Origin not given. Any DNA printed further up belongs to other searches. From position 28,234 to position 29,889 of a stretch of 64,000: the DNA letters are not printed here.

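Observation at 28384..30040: Radical SAM/SPASM peptide-maturase-like gene with no adjacent precursor peptide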

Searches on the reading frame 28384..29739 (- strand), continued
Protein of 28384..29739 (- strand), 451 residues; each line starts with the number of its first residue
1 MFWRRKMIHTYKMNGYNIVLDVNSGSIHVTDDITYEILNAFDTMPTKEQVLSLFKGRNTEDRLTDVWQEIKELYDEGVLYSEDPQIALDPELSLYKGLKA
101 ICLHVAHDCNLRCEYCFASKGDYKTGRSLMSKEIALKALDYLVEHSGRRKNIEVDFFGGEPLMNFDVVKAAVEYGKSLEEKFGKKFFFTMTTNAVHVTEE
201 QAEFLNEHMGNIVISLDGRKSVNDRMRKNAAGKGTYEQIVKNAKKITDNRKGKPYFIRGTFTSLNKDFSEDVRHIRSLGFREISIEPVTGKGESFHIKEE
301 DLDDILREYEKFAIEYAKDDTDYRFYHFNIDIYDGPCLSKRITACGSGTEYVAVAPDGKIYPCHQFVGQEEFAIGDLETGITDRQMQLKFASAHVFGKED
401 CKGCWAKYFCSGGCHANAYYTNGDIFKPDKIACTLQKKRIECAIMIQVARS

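Call 20: find_encoding_contigs(protein=window:28387-29721:-, flank=10000, max_places=6)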
Protein window:28387-29721:- (445 aa): 23 contigs read that carry it; 6 places shown.
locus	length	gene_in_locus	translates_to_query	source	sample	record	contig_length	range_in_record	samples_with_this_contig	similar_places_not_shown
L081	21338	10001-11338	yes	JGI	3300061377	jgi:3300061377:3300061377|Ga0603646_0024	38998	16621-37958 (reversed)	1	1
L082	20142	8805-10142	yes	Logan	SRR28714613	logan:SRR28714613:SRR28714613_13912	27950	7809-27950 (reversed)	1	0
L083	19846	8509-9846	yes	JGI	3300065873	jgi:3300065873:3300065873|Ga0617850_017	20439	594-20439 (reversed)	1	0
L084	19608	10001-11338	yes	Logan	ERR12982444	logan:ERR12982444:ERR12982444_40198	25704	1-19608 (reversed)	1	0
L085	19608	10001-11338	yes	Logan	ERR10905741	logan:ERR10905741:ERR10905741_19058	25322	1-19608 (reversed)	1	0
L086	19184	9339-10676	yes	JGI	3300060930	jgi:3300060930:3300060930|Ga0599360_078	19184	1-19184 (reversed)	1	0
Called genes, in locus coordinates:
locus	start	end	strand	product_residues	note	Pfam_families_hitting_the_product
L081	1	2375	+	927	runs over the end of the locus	PF02638:GHL10 (weak)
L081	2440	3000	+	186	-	PF02559:CarD_TRCF_RID, PF21095:CarD_C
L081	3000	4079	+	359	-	PF27675:YCF81_N, PF13638:PIN_4 (faint)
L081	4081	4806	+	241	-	PF01128:IspD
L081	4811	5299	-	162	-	PF02542:YgbB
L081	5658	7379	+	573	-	PF00587:tRNA-synt_2b, PF04073:tRNA_edit, PF03129:HGTP_anticodon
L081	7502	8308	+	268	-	PF08239:SH3_3, PF00188:CAP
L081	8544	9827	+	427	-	PF01471:PG_binding_1, PF08823:PG_binding_2 (weak), PF01471:PG_binding_1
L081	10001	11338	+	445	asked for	PF04055:Radical_SAM, PF13353:Fer4_12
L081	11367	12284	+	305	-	PF00294:PfkB, PF08543:Phos_pyr_kin (faint)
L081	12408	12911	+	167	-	PF19601:DUF6106 (weak)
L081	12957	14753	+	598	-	PF07833:Cu_amine_oxidN1, PF08239:SH3_3, PF00704:Glyco_hydro_18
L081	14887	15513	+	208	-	PF10646:Germane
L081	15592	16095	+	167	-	PF01613:Flavin_Reduct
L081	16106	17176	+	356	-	PF01820:Dala_Dala_lig_N, PF02786:CPSase_L_D2, PF02222:ATP-grasp, PF07478:Dala_Dala_lig_C, PF13535:ATP-grasp_4 (faint)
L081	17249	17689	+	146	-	PF09148:DUF1934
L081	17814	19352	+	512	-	PF00595:PDZ, PF13180:PDZ_2, PF17820:PDZ_6, PF03572:Peptidase_S41, PF01471:PG_binding_1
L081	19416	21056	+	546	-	PF06418:CTP_synth_N, PF00117:GATase, PF07722:Peptidase_C26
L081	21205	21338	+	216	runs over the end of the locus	PF09551:Spore_II_R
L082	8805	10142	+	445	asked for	PF04055:Radical_SAM, PF13353:Fer4_12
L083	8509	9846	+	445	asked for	PF04055:Radical_SAM, PF13353:Fer4_12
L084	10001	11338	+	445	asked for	PF04055:Radical_SAM, PF13353:Fer4_12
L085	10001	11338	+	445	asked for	PF04055:Radical_SAM, PF13353:Fer4_12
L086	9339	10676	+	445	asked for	PF04055:Radical_SAM, PF13353:Fer4_12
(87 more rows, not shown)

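Call 26: find_homologous_proteins(query=window:28387-29721:-, max_evalue=1e-50)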
Query window:28387-29721:- (445 aa): 8000 proteins with E <= 1e-50 among 8000 candidates; the best 120 are listed.
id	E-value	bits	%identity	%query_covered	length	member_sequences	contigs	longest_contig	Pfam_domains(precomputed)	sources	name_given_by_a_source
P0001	0.0e+0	1031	100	100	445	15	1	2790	PF04055.28,PF13353.12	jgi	jgi:uncharacterized protein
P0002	2.3e-249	846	81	100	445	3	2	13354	PF13186.12,PF04055.28,PF13353.12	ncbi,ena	-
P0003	1.5e-244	830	80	100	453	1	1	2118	PF04055.28,PF13353.12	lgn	-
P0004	5.9e-232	788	75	100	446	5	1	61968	PF04055.28,PF13353.12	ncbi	-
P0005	1.3e-176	606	58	100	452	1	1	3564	PF13186.12,PF04055.28,PF13353.12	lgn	-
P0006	1.7e-176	606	59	98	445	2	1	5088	PF13186.12,PF04055.28,PF13353.12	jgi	jgi:uncharacterized protein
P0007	3.7e-175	601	55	100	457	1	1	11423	PF13186.12,PF04055.28,PF13353.12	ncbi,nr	ncbi:MAG: thioether cross-link-forming SCIFF peptide maturase [Desulfotomaculaceae bacterium]|nr:thi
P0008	4.1e-175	601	56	100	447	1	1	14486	PF13186.12,PF04055.28,PF13353.12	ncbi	-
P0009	1.1e-174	600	57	100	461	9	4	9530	PF13186.12,PF04055.28,PF13353.12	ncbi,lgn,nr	ncbi:MAG: uncharacterized protein PWR08_1264 [Thermoanaerobacterium sp.]|nr:uncharacterized protein 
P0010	1.5e-174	599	58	100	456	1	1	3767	PF13186.12,PF04055.28,PF13353.12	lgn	-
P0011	3.0e-174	598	56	100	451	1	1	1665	PF04055.28,PF13353.12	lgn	-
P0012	3.5e-174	598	57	100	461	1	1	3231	PF13186.12,PF04055.28,PF13353.12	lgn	-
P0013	4.1e-174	598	56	100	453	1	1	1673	PF13186.12,PF04055.28,PF13353.12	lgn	-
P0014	7.7e-174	597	55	100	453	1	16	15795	PF13186.12,PF04055.28,PF13353.12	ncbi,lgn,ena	-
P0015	7.7e-174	597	55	100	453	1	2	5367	PF13186.12,PF04055.28,PF13353.12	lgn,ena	-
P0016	9.2e-174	597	56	99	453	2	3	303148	PF04055.28,PF13353.12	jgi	-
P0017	9.6e-174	597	57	100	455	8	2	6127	PF04055.28,PF13353.12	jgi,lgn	jgi:uncharacterized protein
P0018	1.6e-173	596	57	100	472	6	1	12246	PF13186.12,PF04055.28,PF13353.12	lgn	-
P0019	2.0e-173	596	54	100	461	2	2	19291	PF13186.12,PF04055.28,PF13353.12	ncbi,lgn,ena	-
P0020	2.2e-173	595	56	100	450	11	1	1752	PF13186.12,PF04055.28,PF13353.12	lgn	-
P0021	2.2e-173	595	56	100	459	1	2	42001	PF04055.28,PF13353.12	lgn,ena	-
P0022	2.9e-173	595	55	100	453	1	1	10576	PF13186.12,PF04055.28,PF13353.12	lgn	-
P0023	3.5e-173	595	57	100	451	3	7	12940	PF04055.28,PF13353.12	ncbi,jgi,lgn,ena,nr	ncbi:MAG: thioether cross-link-forming SCIFF peptide maturase [Clostridiales bacterium]|nr:thioether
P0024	4.1e-173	594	57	100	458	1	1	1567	PF13186.12,PF04055.28,PF13353.12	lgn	-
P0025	6.4e-173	594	57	100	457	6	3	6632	PF13186.12,PF04055.28,PF13353.12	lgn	-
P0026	6.8e-173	594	56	100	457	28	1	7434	PF04055.28,PF13353.12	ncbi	-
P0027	1.2e-172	593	55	100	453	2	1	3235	PF13186.12,PF04055.28,PF13353.12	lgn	-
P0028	3.5e-172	591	55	100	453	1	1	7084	PF13186.12,PF04055.28,PF13353.12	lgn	-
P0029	5.7e-172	591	56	100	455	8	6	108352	PF04055.28,PF13353.12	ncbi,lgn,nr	ncbi:MAG: thioether cross-link-forming SCIFF peptide maturase [Peptococcaceae bacterium]|nr:thioethe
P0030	7.0e-172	590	56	99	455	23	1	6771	PF13186.12,PF04055.28,PF13353.12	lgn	-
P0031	7.2e-172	590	55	100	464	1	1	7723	PF13186.12,PF04055.28,PF13353.12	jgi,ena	-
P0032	1.2e-171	590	54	99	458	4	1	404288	PF13186.12,PF04055.28,PF13353.12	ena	-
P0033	1.4e-171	589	55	99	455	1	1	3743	PF04055.28,PF13353.12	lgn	-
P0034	2.1e-171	589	57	100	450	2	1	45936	PF04055.28,PF13353.12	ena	-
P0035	2.7e-171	588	56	100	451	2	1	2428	PF04055.28,PF13353.12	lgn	-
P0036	3.0e-171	588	55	100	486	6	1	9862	PF13186.12,PF04055.28,PF13353.12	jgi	jgi:uncharacterized protein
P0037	3.7e-171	588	56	100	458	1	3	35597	PF13186.12,PF04055.28,PF13353.12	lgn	-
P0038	4.3e-171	588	55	100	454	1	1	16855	PF13186.12,PF04055.28,PF13353.12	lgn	-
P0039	6.4e-171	587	56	100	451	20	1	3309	PF13186.12,PF04055.28,PF13353.12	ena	-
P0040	6.9e-171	587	54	100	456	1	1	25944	PF04055.28,PF13353.12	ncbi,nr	ncbi:MAG: Anaerobic sulfatase-maturating enzyme [Pelotomaculum sp. PtaU1.Bin035]|nr:MAG: Anaerobic s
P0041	8.9e-171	587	55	100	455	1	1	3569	PF13186.12,PF04055.28,PF13353.12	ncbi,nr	ncbi:MAG: thioether cross-link-forming SCIFF peptide maturase [Desulfotomaculaceae bacterium]|nr:thi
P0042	9.5e-171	587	54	100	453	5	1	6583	PF13186.12,PF04055.28,PF13353.12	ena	-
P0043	9.6e-171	587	55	100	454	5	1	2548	PF04055.28,PF13353.12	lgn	-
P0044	1.2e-170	586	55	99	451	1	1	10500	PF13186.12,PF04055.28,PF13353.12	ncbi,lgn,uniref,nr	ncbi:thioether cross-link-forming SCIFF peptide maturase [Mahella sp.]|uniref:thioether cross-link-f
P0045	1.2e-170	586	55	99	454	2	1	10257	PF13186.12,PF04055.28,PF13353.12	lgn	-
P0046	1.2e-170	586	55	100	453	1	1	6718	PF13186.12,PF04055.28,PF13353.12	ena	-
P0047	1.5e-170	586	55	100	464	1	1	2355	PF13186.12,PF04055.28,PF13353.12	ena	-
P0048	2.3e-170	585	55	100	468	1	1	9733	PF13186.12,PF04055.28,PF13353.12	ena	-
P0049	3.7e-170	585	56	100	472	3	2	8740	PF13186.12,PF04055.28,PF13353.12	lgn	-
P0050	4.5e-170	584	55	100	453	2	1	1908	PF13186.12,PF04055.28,PF13353.12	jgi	jgi:uncharacterized protein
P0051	5.3e-170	584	56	99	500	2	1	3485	PF13186.12,PF04055.28,PF13353.12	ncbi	-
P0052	5.4e-170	584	53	100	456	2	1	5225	PF04055.28,PF13353.12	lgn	-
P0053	5.4e-170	584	55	100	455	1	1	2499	PF04055.28,PF13353.12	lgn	-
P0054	5.9e-170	584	55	100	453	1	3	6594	PF13186.12,PF04055.28,PF13353.12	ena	-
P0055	6.9e-170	584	54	100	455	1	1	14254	PF13186.12,PF04055.28,PF13353.12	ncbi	-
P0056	9.3e-170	583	55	99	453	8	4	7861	PF13186.12,PF04055.28,PF13353.12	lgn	-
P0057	9.7e-170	583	55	100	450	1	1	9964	PF04055.28,PF13353.12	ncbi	-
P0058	1.3e-169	583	55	100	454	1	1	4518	PF13186.12,PF04055.28,PF13353.12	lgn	-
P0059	1.7e-169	582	56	99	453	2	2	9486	PF04055.28,PF13353.12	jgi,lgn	jgi:uncharacterized protein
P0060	2.0e-169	582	55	100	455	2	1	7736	PF04055.28,PF13353.12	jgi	-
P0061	2.8e-169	582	55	100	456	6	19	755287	PF04055.28,PF13353.12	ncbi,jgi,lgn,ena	jgi:uncharacterized protein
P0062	2.8e-169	582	55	100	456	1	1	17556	PF04055.28,PF13353.12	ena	-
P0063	2.9e-169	582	55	100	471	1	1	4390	PF04055.28,PF13353.12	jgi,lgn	jgi:uncharacterized protein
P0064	4.7e-169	581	56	100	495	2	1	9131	PF04055.28,PF13353.12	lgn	-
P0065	7.0e-169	581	53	100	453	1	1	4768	PF04055.28,PF13353.12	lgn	-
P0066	7.7e-169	580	55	100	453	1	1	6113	PF13186.12,PF04055.28,PF13353.12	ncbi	-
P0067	7.8e-169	580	53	100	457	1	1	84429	PF04055.28,PF13353.12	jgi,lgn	jgi:uncharacterized protein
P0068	7.9e-169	580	55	100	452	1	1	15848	PF13186.12,PF04055.28,PF13353.12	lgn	-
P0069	8.3e-169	580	54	100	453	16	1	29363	PF13186.12,PF04055.28,PF13353.12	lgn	-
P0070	8.5e-169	580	54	100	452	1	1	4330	PF13186.12,PF04055.28,PF13353.12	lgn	-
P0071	1.1e-168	580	53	100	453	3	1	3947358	PF13186.12,PF04055.28,PF13353.12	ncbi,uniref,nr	ncbi:thioether cross-link-forming SCIFF peptide maturase [Caproicibacter fermentans]|uniref:Thioethe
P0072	1.3e-168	580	55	99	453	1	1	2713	PF13186.12,PF04055.28,PF13353.12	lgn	-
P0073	1.5e-168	579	55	99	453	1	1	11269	PF13186.12,PF04055.28,PF13353.12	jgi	jgi:uncharacterized protein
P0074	1.6e-168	579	56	100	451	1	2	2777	PF13186.12,PF04055.28,PF13353.12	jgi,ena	-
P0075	1.6e-168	579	55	100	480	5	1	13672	PF04055.28,PF13353.12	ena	-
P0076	1.7e-168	579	55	99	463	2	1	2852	PF13186.12,PF04055.28,PF13353.12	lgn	-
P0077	1.8e-168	579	53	100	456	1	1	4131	PF04055.28,PF13353.12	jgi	-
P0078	2.9e-168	578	57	100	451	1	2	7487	PF13186.12,PF04055.28,PF13353.12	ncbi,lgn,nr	ncbi:MAG: thioether cross-link-forming SCIFF peptide maturase [Clostridia bacterium]|nr:thioether cr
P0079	3.8e-168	578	54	100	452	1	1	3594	PF04055.28,PF13353.12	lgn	-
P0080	3.8e-168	578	55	100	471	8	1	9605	PF13186.12,PF04055.28,PF13353.12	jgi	jgi:uncharacterized protein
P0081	4.3e-168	578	54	100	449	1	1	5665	PF13186.12,PF04055.28,PF13353.12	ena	-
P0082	5.2e-168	578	54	99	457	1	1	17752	PF13186.12,PF04055.28,PF13353.12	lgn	-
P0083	5.2e-168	578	54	100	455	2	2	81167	PF04055.28,PF13353.12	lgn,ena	-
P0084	5.3e-168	578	55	100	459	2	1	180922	PF13186.12,PF04055.28,PF13353.12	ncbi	ncbi:MAG: thioether cross-link-forming SCIFF peptide maturase [Eubacteriaceae bacterium]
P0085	5.7e-168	578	54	100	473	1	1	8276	PF13186.12,PF04055.28,PF13353.12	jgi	jgi:uncharacterized protein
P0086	5.8e-168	577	55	100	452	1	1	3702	PF04055.28,PF13353.12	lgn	-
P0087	6.3e-168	577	55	99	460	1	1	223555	PF13186.12,PF04055.28,PF13353.12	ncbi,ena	-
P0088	6.9e-168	577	55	100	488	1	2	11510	PF13186.12,PF04055.28,PF13353.12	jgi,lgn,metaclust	metaclust:\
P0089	7.1e-168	577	53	100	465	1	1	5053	PF13186.12,PF04055.28,PF13353.12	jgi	jgi:uncharacterized protein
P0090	7.2e-168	577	55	100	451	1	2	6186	PF13186.12,PF04055.28,PF13353.12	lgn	-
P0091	8.2e-168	577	53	100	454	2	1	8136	PF13186.12,PF04055.28,PF13353.12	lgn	-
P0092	9.3e-168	577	55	100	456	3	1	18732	PF04055.28,PF13353.12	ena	-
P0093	1.3e-167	576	55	100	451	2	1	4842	PF13186.12,PF04055.28,PF13353.12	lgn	-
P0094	1.4e-167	576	54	100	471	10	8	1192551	PF13186.12,PF04055.28,PF13353.12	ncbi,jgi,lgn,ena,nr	ncbi:MAG: thioether cross-link-forming SCIFF peptide maturase [Clostridiaceae bacterium]|nr:thioethe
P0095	1.6e-167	576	54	100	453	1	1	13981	PF13186.12,PF04055.28,PF13353.12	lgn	-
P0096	1.9e-167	576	54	100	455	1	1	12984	PF04055.28,PF13353.12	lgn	-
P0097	2.0e-167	576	55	100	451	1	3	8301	PF13186.12,PF04055.28,PF13353.12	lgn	-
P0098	2.1e-167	576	54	99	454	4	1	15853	PF04055.28,PF13353.12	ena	-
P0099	2.3e-167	576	54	100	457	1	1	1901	PF04055.28,PF13353.12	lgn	-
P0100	2.6e-167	575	55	100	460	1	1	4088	PF13186.12,PF04055.28,PF13353.12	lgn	-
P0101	3.0e-167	575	53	100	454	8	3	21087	PF13186.12,PF04055.28,PF13353.12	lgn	-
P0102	3.8e-167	575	55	100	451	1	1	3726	PF13186.12,PF04055.28,PF13353.12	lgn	-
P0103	4.0e-167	575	52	100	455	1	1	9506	PF13186.12,PF04055.28,PF13353.12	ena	-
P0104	4.4e-167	575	54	99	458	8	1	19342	PF13186.12,PF04055.28,PF13353.12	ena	-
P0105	4.5e-167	575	53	100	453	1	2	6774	PF13186.12,PF04055.28,PF13353.12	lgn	-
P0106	4.7e-167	574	55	100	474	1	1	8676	PF13186.12,PF04055.28,PF13353.12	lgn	-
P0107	4.7e-167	574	54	99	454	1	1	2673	PF04055.28,PF13353.12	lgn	-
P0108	6.5e-167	574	54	99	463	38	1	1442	PF13186.12,PF04055.28,PF13353.12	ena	-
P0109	7.9e-167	574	55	100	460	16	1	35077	PF04055.28,PF13353.12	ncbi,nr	ncbi:MAG TPA: thioether cross-link-forming SCIFF peptide maturase [Firmicutes bacterium]|nr:thioethe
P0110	9.3e-167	574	54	100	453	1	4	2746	PF13186.12,PF04055.28,PF13353.12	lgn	-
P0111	1.2e-166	573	55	100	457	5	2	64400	PF13186.12,PF04055.28,PF13353.12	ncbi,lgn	-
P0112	1.4e-166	573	54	100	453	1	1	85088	PF13186.12,PF04055.28,PF13353.12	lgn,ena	-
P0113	1.8e-166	573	55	100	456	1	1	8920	PF04055.28,PF13353.12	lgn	-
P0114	2.0e-166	572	53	100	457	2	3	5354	PF13186.12,PF04055.28,PF13353.12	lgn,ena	-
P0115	2.2e-166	572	54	100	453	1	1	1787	PF04055.28,PF13353.12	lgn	-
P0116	2.3e-166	572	55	100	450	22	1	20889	PF04055.28,PF13353.12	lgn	-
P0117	2.7e-166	572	53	100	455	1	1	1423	PF04055.28,PF13353.12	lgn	-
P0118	4.3e-166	571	54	100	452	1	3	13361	PF04055.28,PF13353.12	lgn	-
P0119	4.8e-166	571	53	100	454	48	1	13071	PF13186.12,PF04055.28,PF13353.12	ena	-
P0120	5.1e-166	571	53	100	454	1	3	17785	PF13186.12,PF04055.28,PF13353.12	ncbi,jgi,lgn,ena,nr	ncbi:MAG: thioether cross-link-forming SCIFF peptide maturase [Bacteroidales bacterium]|jgi:uncharac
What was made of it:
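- Some pipelines name relatives 'anaerobic sulfatase-maturating enzyme' (P0040, call 26).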

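Call 27: find_encoding_contigs(protein=P0071, flank=10000, max_places=2)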
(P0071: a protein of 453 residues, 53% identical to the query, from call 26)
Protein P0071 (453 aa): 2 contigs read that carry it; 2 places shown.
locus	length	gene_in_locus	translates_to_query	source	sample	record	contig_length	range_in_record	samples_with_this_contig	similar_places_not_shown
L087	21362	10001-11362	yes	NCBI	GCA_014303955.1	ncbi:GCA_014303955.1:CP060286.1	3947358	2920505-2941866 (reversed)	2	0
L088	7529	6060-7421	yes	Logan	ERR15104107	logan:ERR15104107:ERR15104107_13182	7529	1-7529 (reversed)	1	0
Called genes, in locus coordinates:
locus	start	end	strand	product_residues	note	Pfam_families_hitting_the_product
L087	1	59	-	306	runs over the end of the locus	PF01297:ZnuA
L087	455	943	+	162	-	PF01327:Pep_deformylase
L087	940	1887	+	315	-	PF04055:Radical_SAM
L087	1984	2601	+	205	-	PF08901:DUF1847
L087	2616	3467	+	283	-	PF01937:ARMT1-like_dom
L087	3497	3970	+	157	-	PF02001:DUF134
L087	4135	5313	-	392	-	PF01276:OKR_DC_1 (weak), PF00155:Aminotran_1_2 (weak), PF01041:DegT_DnrJ_EryC1, PF01212:Beta_elim_lyase, PF01053:Cys_Met_Meta_PP, PF00266:Aminotran_5 (weak)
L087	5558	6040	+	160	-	PF01257:2Fe-2S_thioredx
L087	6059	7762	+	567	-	PF01512:Complex1_51K, PF10589:NADH_4Fe-4S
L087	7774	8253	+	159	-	-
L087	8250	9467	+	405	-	PF12797:Fer4_2 (faint), PF13510:Fer2_4, PF10588:NADH-G_4Fe-4S_3 (weak), PF22117:Fer4_Nqo3, PF12838:Fer4_7 (weak), PF13237:Fer4_10, PF00037:Fer4 (weak), PF12837:Fer4_6 (weak), +1 more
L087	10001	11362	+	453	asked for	PF04055:Radical_SAM, PF13353:Fer4_12, PF13186:SPASM (weak)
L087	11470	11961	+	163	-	PF01613:Flavin_Reduct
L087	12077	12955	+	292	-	PF10609:ParA, PF01656:CbiA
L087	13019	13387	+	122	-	PF02579:Nitro_FeMo-Co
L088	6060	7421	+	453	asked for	PF04055:Radical_SAM, PF13353:Fer4_12, PF13186:SPASM (weak)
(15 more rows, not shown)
